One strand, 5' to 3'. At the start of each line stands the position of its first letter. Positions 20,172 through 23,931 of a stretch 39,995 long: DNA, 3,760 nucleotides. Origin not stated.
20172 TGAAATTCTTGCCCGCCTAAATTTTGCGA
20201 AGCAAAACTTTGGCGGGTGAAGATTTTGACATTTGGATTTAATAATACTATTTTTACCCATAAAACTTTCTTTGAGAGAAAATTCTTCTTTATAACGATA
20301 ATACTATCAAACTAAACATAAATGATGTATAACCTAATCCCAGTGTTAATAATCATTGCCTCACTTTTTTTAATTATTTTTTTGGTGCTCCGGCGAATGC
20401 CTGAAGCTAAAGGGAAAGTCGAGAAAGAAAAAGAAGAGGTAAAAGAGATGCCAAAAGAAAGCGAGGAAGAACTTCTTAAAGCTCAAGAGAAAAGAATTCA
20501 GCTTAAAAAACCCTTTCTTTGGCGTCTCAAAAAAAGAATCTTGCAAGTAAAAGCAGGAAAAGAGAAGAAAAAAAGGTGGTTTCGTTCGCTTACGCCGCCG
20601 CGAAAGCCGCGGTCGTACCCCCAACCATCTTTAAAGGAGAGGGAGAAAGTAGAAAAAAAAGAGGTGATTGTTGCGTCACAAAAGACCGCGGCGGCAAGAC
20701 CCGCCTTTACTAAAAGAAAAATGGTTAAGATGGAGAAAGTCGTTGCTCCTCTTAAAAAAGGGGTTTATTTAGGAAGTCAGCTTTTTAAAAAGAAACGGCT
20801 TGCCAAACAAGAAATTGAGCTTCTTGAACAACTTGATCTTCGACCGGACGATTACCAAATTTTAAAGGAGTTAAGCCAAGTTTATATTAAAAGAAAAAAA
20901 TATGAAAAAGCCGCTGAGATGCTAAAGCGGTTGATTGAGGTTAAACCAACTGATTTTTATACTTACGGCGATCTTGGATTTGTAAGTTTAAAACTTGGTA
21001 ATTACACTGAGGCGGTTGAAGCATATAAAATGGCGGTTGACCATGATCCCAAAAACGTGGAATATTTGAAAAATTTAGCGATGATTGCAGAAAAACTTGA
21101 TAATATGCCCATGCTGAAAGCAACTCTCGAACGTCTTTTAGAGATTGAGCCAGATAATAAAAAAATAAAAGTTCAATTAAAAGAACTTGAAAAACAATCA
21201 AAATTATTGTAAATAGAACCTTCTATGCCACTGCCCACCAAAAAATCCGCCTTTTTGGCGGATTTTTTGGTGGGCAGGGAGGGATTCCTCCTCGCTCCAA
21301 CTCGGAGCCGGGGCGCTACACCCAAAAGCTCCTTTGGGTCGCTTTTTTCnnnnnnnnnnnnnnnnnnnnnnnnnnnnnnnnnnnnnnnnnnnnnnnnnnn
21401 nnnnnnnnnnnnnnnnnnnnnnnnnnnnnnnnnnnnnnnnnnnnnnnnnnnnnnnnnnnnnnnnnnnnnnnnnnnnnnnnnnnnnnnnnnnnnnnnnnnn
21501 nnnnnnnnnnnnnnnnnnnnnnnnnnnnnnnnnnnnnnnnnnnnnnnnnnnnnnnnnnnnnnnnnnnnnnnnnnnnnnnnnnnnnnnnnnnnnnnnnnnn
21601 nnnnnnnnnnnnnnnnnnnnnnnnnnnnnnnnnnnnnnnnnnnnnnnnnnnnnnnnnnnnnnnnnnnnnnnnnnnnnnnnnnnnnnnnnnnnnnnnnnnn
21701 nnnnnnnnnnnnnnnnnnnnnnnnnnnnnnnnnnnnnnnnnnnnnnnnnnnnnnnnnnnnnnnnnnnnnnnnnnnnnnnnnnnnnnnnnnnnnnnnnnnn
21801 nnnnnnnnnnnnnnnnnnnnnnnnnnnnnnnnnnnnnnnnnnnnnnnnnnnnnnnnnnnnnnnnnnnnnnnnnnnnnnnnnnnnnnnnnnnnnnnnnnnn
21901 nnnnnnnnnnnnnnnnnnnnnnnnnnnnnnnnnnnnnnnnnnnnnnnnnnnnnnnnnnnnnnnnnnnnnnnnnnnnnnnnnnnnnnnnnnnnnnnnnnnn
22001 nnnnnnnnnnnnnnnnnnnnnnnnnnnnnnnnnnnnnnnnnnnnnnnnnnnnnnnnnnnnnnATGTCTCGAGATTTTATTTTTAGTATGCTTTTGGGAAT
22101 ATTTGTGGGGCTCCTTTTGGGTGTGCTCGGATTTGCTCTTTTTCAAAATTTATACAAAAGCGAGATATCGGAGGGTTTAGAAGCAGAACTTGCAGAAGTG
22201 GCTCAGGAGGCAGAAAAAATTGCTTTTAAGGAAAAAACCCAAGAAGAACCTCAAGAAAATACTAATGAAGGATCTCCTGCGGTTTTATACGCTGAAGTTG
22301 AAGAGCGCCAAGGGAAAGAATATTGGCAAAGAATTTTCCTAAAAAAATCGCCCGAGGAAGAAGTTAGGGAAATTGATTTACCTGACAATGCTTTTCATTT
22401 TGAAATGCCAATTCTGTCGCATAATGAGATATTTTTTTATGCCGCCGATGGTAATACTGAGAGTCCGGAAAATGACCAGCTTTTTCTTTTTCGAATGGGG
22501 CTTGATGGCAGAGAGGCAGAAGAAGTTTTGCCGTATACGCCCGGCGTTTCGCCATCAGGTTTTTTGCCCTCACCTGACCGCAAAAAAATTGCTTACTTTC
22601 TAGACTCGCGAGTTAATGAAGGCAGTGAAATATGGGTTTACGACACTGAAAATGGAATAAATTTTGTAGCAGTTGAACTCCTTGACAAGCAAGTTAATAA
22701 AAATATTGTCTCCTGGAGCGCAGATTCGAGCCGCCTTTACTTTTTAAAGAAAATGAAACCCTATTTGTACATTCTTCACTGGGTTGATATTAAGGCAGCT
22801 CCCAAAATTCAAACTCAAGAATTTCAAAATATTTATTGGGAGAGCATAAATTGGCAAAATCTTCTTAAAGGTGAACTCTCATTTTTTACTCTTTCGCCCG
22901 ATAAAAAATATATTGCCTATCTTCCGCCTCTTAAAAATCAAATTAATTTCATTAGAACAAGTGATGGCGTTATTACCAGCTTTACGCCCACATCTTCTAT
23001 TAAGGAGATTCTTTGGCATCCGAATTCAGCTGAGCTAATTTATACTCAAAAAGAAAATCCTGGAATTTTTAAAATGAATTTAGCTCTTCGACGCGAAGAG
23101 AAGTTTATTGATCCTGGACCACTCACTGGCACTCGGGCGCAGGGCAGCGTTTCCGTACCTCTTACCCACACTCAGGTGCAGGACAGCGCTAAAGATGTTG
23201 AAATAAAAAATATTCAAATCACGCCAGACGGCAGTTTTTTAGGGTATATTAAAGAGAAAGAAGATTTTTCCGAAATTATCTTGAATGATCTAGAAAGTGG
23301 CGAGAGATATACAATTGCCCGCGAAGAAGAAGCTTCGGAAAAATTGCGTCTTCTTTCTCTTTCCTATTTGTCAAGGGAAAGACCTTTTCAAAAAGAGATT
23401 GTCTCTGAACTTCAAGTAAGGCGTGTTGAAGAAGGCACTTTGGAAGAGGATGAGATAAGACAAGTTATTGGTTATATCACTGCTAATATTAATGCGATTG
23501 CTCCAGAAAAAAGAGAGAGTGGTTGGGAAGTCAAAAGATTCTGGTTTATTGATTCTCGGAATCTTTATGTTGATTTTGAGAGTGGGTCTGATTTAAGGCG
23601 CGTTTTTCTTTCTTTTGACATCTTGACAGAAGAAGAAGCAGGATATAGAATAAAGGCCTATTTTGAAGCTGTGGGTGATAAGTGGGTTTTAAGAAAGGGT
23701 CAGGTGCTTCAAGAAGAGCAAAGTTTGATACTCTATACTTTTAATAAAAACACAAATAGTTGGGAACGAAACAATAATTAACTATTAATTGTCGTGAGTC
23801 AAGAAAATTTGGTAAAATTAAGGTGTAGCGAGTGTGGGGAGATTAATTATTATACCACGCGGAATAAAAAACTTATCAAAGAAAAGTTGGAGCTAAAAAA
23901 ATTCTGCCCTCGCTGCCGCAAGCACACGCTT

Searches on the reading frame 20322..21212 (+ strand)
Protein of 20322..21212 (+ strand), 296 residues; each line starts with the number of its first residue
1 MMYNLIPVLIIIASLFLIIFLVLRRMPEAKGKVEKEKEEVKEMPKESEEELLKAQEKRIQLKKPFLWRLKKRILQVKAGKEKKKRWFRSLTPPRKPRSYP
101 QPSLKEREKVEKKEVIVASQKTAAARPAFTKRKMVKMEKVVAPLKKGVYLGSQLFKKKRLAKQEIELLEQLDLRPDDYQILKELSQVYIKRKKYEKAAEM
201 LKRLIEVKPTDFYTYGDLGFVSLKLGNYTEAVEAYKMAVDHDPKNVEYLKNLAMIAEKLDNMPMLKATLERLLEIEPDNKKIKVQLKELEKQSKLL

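Call 30: find_homologous_proteins(query=window:20322-21212:+, max_evalue=0.00001)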
Query window:20322-21212:+ (296 aa): 6 proteins with E <= 0.00001 among 4265 candidates.
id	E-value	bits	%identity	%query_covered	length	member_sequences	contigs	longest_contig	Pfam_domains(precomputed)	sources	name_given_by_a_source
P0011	1.5e-176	603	100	100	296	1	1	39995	PF25063.1,PF14853.13,PF13431.13,PF23914.2,PF13414.13,PF13176.13,PF13428.13,PF14559.13,PF13371.13,PF00515.35,PF13424.13,PF13432.13,PF13181.13,PF07719.24,PF13174.13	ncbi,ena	-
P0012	3.2e-94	333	57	100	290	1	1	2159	PF14559.13,PF13431.13,PF13414.13,PF13371.13,PF00515.35,PF13176.13,PF13432.13,PF13428.13,PF13181.13,PF07719.24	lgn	-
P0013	2.4e-90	321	55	100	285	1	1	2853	PF14559.13,PF13431.13,PF13414.13,PF13371.13,PF00515.35,PF13428.13,PF07719.24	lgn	-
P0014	2.8e-86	307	56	84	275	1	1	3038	PF14559.13,PF13431.13,PF13414.13,PF13371.13,PF00515.35,PF13176.13,PF13432.13,PF13428.13,PF13181.13,PF07719.24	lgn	-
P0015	2.5e-7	49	28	41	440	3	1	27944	PF03704.24,PF13431.13,PF23914.2,PF13414.13,PF13428.13,PF25064.2,PF14559.13,PF24575.2,PF13371.13,PF00515.35,PF12895.14,PF13424.13,PF21033.5,PF13432.13,PF13429.13,PF13181.13,PF14561.13,PF07719.24,PF13174.13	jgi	-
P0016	3.7e-7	48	30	42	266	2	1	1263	PF13431.13,PF23914.2,PF13414.13,PF13176.13,PF13428.13,PF13374.13,PF14559.13,PF00515.35,PF12895.14,PF13424.13,PF13432.13,PF09295.17,PF13181.13,PF07719.24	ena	-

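Call 39: find_encoding_contigs(protein=P0012, flank=3000, max_places=3)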
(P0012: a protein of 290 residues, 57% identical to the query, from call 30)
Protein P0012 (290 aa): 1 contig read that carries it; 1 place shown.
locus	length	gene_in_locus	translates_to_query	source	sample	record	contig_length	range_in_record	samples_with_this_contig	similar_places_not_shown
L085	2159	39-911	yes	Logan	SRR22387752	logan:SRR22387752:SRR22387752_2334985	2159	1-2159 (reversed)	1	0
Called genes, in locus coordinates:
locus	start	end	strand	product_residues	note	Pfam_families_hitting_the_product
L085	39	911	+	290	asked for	PF13428:TPR_14 (faint), PF14559:TPR_19 (faint), PF13432:TPR_16 (faint), PF07719:TPR_2 (faint), PF13181:TPR_8 (faint), PF13431:TPR_17 (faint), PF00515:TPR_1 (faint), PF13371:TPR_9 (weak), +2 more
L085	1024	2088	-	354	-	-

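Call 40: find_encoding_contigs(protein=P0013, flank=3000, max_places=3)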
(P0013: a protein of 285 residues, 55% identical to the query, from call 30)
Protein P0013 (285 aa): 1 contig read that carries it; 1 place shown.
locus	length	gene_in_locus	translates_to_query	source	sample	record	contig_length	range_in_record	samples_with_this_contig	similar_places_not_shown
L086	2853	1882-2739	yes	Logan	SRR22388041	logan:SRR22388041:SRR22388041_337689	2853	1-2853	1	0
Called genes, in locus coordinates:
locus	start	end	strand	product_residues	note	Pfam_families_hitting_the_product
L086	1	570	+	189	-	?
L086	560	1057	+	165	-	PF00889:EF_TS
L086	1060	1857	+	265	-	PF04468:PSP1, PF28472:PSP1_3rd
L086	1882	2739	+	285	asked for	PF00515:TPR_1 (faint), PF07719:TPR_2 (faint), PF13431:TPR_17 (faint), PF14559:TPR_19 (faint), PF13428:TPR_14 (faint), PF13371:TPR_9, PF13414:TPR_11 (faint)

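Call 41: find_encoding_contigs(protein=P0014, flank=3000, max_places=3)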
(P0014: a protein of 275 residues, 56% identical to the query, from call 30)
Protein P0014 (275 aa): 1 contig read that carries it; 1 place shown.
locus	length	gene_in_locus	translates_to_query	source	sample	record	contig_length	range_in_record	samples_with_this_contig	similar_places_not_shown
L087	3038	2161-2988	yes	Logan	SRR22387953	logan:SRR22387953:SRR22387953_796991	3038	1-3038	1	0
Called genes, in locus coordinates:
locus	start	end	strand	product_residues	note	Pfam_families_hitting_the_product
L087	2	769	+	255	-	?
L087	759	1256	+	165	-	PF00889:EF_TS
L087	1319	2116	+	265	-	PF04468:PSP1, PF28472:PSP1_3rd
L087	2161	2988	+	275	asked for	PF13431:TPR_17 (faint), PF13432:TPR_16 (faint), PF14559:TPR_19 (faint), PF00515:TPR_1 (faint), PF07719:TPR_2 (faint), PF13176:TPR_7 (faint), PF13181:TPR_8 (faint), PF13371:TPR_9 (weak), +2 more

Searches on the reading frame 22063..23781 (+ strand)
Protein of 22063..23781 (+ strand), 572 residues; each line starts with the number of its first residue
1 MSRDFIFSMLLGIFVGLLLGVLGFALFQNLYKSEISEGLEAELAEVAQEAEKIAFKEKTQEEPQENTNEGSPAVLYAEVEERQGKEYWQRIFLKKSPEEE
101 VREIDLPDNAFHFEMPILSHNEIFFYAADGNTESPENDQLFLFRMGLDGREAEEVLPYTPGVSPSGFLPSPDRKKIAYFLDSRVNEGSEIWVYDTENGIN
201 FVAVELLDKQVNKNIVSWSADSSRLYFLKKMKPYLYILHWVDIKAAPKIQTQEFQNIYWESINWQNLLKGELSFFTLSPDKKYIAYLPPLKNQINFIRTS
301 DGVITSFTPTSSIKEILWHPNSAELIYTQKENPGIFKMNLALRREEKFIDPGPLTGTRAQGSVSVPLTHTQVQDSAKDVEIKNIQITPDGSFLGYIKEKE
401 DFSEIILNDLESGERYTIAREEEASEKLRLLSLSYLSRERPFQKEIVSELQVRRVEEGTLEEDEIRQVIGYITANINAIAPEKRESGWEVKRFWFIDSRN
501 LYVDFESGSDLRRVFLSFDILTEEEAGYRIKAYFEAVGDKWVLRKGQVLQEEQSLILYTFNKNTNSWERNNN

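Call 9: find_encoding_contigs(protein=window:22063-23781:+, flank=3000, max_places=10)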
Protein window:22063-23781:+ (572 aa): 2 contigs read that carry it; 1 place shown.
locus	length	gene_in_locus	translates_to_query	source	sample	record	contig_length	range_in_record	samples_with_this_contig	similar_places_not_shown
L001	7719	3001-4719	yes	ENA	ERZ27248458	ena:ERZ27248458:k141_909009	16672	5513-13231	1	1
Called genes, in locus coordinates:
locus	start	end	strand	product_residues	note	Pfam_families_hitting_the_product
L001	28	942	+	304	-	PF04468:PSP1, PF28472:PSP1_3rd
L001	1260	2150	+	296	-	PF25063:ARM_TT21_C (weak), PF13432:TPR_16 (faint), PF07719:TPR_2 (faint), PF13428:TPR_14 (faint), PF23914:TPR_CcmH_CycH (weak), PF14559:TPR_19 (weak), PF13371:TPR_9, PF00515:TPR_1 (weak), +7 more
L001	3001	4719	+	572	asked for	PF26550:Tricorn_2nd (faint)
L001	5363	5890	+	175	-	PF00565:SNase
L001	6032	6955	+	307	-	-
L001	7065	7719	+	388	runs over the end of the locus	PF00232:Glyco_hydro_1, PF00150:Cellulase (weak), PF00232:Glyco_hydro_1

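Call 11: find_related_loci(query=window:22063-23781:+, collection=genome_contigs, flank=4000)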
Query window:22063-23781:+ (572 aa) in genome_contigs; peptide patterns used: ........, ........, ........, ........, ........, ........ (x = any residue, [..] = any of these).
81 stretches matched a pattern, but none encodes a relative of the query by tblastn (E <= 1e-3).
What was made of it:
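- Tried and rejected: Protein-anchored search in genome_contigs with the 572-aa neighbour: no relatives (call 11).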

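Call 12: find_homologous_proteins(query=window:22063-23781:+, max_evalue=0.00001)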
Query window:22063-23781:+ (572 aa): 3 proteins with E <= 0.00001 among 8000 candidates.
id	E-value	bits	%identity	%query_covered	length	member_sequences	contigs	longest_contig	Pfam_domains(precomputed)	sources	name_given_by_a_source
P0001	0.0e+0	1280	100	100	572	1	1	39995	PF26550.2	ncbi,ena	-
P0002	1.0e-222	759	62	99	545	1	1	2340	PF26550.2,PF02897.22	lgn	-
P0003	1.2e-192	660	55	98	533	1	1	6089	PF26550.2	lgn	-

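Call 14: find_encoding_contigs(protein=P0002, flank=5000)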
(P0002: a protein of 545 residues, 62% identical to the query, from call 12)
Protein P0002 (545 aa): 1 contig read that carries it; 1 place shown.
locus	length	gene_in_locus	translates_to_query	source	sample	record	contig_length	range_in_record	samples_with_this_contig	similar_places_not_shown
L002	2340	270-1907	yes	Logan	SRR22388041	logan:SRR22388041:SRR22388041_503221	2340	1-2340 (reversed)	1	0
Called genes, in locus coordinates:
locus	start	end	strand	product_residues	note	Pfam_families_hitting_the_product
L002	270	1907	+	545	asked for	PF02897:Peptidase_S9_N (faint), PF26550:Tricorn_2nd (faint)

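Call 15: find_encoding_contigs(protein=P0003, flank=5000)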
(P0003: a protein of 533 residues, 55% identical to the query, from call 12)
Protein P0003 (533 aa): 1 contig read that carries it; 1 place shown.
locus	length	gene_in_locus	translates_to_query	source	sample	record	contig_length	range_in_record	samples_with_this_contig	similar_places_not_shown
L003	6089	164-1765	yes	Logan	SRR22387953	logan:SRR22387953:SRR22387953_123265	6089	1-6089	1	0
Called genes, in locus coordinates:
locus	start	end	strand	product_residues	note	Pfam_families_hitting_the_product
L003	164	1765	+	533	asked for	PF26550:Tricorn_2nd (weak)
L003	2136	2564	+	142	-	-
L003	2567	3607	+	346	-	PF13528:Glyco_trans_1_3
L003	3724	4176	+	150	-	PF00565:SNase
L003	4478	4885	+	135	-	-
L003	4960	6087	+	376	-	?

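Call 71: search_protein_families(library=pfam, proteins=[window:22063-23781:+], max_evalue=0.00001)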
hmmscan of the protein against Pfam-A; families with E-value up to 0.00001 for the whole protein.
window:22063-23781:+ (572 aa): 0 families
